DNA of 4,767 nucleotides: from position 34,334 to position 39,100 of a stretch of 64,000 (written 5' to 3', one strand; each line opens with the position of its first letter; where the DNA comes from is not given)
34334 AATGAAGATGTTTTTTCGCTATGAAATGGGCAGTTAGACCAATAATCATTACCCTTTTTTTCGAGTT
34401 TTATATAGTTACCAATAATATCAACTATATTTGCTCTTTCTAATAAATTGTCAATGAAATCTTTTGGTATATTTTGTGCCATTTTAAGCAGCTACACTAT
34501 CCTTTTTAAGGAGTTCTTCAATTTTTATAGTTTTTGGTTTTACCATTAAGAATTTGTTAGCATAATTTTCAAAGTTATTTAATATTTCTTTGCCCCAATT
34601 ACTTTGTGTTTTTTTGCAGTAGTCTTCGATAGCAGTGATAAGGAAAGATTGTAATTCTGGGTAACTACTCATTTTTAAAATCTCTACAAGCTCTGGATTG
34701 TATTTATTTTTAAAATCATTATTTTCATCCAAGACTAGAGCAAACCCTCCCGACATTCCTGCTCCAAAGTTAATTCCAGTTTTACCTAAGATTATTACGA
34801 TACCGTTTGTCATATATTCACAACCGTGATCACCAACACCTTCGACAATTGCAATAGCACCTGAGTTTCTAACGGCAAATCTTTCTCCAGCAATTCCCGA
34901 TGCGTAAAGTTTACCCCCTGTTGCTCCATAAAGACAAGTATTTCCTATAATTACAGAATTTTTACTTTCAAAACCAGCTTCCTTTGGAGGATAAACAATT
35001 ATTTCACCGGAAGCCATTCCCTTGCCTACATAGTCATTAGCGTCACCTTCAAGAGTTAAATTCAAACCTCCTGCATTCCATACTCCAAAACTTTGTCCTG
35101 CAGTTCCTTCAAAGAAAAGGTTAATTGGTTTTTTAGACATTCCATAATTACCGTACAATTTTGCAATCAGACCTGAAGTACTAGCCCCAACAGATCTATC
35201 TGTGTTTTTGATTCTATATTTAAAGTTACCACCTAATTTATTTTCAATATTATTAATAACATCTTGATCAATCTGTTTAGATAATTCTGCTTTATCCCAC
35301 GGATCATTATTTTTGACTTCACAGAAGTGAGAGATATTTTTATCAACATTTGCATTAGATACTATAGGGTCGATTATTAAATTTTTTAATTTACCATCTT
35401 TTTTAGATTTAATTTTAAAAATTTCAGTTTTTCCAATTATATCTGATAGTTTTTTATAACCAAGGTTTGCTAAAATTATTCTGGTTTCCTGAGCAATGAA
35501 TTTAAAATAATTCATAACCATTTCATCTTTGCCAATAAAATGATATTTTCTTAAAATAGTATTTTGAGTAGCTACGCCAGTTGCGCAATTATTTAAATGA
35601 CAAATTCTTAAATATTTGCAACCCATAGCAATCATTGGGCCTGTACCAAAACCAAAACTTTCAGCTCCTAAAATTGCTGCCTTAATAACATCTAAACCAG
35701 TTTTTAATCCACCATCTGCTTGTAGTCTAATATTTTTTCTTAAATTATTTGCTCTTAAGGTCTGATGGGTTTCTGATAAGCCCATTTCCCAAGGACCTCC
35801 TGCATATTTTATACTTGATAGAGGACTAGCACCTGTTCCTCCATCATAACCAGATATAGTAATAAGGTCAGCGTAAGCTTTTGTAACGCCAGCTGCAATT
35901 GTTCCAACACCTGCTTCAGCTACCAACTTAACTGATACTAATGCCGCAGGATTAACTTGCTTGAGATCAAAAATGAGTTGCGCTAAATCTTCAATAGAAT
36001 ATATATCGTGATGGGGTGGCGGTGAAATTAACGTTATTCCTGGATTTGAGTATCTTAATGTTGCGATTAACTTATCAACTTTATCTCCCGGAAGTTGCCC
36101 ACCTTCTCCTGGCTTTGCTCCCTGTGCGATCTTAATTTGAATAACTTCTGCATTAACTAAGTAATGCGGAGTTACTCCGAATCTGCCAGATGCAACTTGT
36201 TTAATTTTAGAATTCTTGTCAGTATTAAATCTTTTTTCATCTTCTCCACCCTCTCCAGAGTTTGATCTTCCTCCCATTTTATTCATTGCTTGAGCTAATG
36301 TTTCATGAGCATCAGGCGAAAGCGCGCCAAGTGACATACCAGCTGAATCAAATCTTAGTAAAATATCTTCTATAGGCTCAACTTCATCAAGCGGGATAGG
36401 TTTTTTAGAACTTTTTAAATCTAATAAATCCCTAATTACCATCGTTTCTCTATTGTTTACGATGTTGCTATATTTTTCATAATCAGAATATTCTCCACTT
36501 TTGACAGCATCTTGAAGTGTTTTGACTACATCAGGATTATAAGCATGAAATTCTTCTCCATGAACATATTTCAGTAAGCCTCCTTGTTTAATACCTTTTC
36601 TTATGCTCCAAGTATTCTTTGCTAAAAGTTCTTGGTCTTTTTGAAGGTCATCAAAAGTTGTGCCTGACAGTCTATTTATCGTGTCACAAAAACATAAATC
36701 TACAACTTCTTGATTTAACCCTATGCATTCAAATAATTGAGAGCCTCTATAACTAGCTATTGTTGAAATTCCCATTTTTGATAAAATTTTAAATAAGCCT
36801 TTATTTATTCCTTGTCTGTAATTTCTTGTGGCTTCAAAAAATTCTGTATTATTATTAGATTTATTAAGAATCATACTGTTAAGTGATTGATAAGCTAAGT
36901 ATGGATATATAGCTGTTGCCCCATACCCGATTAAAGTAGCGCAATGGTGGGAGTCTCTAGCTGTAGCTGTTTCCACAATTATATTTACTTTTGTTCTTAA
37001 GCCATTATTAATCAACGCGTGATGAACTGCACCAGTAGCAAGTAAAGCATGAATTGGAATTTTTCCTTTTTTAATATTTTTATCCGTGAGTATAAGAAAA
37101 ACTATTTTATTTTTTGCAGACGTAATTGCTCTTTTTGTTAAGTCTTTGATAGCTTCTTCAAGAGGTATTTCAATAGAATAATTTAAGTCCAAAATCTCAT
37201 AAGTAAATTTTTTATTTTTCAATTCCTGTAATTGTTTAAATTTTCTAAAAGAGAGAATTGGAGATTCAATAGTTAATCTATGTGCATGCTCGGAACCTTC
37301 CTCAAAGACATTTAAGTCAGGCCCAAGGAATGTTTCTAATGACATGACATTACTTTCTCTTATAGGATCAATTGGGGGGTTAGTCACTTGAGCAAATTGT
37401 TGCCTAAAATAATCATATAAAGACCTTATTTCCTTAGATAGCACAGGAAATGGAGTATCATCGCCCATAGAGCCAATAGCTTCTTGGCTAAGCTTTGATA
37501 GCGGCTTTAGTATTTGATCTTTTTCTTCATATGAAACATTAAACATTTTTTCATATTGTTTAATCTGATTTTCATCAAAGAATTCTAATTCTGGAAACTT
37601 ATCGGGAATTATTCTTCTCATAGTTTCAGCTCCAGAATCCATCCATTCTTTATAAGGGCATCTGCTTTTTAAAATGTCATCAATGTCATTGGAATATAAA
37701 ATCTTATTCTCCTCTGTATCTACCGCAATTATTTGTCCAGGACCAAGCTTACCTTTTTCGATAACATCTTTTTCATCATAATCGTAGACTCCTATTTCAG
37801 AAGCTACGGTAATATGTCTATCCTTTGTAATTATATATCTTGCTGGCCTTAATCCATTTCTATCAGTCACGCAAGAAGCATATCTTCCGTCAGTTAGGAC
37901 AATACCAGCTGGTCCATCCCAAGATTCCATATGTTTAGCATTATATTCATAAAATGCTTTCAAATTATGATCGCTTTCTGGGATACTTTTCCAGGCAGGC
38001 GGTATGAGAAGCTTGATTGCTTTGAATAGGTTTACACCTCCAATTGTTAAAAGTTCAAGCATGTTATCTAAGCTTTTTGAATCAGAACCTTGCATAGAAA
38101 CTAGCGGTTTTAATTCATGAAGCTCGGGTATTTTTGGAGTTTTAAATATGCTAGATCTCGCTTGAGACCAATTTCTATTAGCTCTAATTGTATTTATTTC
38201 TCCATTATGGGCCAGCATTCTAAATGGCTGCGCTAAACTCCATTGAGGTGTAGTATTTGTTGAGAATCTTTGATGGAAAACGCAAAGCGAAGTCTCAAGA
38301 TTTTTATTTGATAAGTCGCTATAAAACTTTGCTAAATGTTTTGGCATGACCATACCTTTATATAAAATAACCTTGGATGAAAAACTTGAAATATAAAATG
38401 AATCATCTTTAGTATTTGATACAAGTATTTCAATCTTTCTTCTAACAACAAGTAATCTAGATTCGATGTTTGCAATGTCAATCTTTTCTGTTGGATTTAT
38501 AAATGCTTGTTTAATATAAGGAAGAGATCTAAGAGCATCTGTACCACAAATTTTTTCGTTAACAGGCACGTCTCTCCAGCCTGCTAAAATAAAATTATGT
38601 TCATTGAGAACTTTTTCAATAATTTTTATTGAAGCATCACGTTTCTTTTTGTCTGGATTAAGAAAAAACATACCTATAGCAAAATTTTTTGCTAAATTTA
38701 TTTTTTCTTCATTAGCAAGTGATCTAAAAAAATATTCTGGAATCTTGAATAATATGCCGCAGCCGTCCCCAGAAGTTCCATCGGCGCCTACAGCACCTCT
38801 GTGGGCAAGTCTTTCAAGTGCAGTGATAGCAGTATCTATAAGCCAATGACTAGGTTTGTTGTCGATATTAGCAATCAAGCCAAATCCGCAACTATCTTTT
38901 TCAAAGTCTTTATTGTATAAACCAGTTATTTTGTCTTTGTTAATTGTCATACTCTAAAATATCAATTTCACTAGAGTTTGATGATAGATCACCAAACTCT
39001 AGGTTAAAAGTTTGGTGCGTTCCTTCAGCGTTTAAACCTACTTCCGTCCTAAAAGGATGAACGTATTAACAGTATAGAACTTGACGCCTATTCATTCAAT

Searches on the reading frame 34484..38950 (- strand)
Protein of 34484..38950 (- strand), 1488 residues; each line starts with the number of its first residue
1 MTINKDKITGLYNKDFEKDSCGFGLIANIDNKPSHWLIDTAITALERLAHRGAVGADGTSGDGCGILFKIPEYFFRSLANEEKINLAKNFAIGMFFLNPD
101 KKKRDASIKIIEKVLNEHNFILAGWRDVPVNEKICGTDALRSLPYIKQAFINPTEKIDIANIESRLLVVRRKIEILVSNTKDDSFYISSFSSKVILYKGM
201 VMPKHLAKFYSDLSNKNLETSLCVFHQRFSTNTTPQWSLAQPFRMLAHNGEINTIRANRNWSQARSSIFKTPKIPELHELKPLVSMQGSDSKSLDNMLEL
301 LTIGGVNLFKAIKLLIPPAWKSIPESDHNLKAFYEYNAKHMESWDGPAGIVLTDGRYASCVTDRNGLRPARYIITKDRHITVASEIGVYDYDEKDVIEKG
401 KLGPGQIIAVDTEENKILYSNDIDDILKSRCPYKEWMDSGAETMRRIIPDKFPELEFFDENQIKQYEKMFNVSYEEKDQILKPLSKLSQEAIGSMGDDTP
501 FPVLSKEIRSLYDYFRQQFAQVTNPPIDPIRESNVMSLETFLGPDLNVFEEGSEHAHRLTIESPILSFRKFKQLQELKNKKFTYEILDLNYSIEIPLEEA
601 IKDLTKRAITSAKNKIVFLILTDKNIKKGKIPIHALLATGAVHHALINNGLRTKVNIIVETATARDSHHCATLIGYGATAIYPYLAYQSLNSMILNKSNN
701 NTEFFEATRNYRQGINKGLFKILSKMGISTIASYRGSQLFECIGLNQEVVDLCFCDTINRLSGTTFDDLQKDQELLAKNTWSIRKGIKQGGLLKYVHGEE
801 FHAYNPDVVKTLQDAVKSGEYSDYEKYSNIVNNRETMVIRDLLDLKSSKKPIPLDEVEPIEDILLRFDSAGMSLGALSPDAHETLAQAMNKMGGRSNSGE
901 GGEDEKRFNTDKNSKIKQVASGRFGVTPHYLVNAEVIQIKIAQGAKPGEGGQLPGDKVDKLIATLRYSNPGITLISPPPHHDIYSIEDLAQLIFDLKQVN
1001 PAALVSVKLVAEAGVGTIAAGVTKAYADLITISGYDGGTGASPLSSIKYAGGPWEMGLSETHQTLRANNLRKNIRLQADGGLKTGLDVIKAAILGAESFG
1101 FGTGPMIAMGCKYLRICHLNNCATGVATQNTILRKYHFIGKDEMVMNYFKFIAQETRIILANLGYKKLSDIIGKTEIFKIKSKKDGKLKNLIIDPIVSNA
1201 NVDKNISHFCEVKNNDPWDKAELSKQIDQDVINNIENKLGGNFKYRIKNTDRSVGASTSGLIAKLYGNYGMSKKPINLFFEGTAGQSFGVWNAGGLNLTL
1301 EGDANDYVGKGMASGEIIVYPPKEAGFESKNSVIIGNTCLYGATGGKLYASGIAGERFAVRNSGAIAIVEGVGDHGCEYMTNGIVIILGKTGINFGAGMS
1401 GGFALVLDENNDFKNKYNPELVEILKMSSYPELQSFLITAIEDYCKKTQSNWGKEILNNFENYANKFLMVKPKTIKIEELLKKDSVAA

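Call 5: search_protein_families(library=ncbifam, proteins=[window:34484-38950:-])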
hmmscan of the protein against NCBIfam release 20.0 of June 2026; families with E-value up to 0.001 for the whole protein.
window:34484-38950:- (1488 aa): 4 families
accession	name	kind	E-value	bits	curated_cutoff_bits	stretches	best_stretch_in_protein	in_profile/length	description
NF008730.0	PRK11750.1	equivalog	0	2426.9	1047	1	9-1485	3-1479/1490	glutamate synthase large subunit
TIGR03122.1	one_C_dehyd_C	equivalog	6.5e-10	38.7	130.65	1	1277-1420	82-220/260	formylmethanofuran dehydrogenase subunit C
TIGR02151.1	IPP_isom_2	equivalog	8.4e-06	24.9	281.3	1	1054-1102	240-288/338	type 2 isopentenyl-diphosphate Delta-isomerase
NF042910.1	FMH_DH_FwdC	exception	4.6e-05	22.6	340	1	1298-1406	84-188/271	tungsten-dependent formylmethanofuran dehydrogenase subunit FwdC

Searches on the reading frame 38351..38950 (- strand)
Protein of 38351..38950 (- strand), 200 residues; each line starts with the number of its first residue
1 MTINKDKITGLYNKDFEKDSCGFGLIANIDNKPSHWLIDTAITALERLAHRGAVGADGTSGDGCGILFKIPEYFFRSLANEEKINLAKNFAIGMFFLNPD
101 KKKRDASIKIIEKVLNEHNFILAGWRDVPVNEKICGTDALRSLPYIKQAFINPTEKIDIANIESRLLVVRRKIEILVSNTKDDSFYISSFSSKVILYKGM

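Call 16: find_related_loci(query=window:38351-38950:-, collection=genome_contigs, flank=2500)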
Query window:38351-38950:- (200 aa) in genome_contigs; peptide patterns used: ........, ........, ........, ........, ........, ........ (x = any residue, [..] = any of these).
99 stretches matched a pattern; 8 encode a relative of the query (tblastn E <= 1e-3); 8 distinct loci.
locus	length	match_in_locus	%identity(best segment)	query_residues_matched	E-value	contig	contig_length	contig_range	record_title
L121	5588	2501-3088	80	5-200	2e-110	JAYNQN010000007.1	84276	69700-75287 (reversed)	MAG: Gammaproteobacteria bacterium isolate 139539_COM_metabat_bins_2.tsv.028 NODE_236_length_84276_cov_5.757115, whole g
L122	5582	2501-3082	80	7-200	2e-108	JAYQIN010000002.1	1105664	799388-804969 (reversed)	MAG: Thiothrix sp. isolate SD4487_NP_metabat_bins_2.tsv.828 contig_9353_pilon, whole genome shotgun sequence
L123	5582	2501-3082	79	7-200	2e-107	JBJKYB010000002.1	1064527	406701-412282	MAG: Gammaproteobacteria bacterium isolate LRMED-300 Gammaproteobacteria-LRMED-300-C2, whole genome shotgun sequence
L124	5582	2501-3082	77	7-200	7e-107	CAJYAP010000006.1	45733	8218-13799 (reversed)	MAG TPA_asm: uncultured Gammaproteobacteria bacterium isolate ERR2098401_bin.45_MetaBAT_v2.12.1_MAG genome assembly, con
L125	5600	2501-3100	97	1-200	2e-131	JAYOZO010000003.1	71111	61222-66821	MAG: Thiothrix sp. isolate 139561_S162_rosella_bins.tsv.155 NODE_305_length_71111_cov_5.240149, whole genome shotgun seq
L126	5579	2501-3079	47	7-200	2e-58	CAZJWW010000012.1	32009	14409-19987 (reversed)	MAG TPA_asm: uncultured Gammaproteobacteria bacterium isolate SRP065251_co1_30 genome assembly, contig: NODE_838_length_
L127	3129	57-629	45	10-200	6e-56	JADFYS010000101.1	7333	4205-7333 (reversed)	MAG: Gammaproteobacteria bacterium isolate nER1bin10 nER1_bin10_NODE_101_length_7333_cov_1.891814, whole genome shotgun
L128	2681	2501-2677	71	10-68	8e-27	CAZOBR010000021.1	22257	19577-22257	MAG TPA_asm: uncultured Gammaproteobacteria bacterium isolate SRP065251_co1_146 genome assembly, contig: NODE_1664_lengt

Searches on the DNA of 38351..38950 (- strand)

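Call 17: search_rna_families(sources=[L121, L122, L123, L124, L125, L126, L127, L128], threshold=gathering, show_alignments=8)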
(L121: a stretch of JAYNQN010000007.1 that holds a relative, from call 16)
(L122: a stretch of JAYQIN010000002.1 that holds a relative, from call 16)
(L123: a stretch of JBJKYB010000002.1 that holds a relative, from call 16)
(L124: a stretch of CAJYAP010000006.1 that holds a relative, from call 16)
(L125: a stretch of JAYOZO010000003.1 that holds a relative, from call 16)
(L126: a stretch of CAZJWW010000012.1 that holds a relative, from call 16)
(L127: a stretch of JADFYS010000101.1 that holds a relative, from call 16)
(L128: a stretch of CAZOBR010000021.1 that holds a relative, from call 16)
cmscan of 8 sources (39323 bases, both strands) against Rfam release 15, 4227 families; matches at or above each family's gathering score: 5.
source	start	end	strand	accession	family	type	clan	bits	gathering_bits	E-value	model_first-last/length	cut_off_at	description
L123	2360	2410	+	RF01739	Glutamine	Cis-reg; riboswitch;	-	60.8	35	3.4e-11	1-53/53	no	Glutamine riboswitch aptamer (glnA leader)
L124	2359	2413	+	RF01739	Glutamine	Cis-reg; riboswitch;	-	60.7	35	3.7e-11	1-53/53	no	Glutamine riboswitch aptamer (glnA leader)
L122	2360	2410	+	RF01739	Glutamine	Cis-reg; riboswitch;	-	60.6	35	4.1e-11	1-53/53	no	Glutamine riboswitch aptamer (glnA leader)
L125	2385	2437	+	RF01739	Glutamine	Cis-reg; riboswitch;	-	58.2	35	1.8e-10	1-53/53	no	Glutamine riboswitch aptamer (glnA leader)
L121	2368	2418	+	RF01739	Glutamine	Cis-reg; riboswitch;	-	57.5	35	2.8e-10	1-53/53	no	Glutamine riboswitch aptamer (glnA leader)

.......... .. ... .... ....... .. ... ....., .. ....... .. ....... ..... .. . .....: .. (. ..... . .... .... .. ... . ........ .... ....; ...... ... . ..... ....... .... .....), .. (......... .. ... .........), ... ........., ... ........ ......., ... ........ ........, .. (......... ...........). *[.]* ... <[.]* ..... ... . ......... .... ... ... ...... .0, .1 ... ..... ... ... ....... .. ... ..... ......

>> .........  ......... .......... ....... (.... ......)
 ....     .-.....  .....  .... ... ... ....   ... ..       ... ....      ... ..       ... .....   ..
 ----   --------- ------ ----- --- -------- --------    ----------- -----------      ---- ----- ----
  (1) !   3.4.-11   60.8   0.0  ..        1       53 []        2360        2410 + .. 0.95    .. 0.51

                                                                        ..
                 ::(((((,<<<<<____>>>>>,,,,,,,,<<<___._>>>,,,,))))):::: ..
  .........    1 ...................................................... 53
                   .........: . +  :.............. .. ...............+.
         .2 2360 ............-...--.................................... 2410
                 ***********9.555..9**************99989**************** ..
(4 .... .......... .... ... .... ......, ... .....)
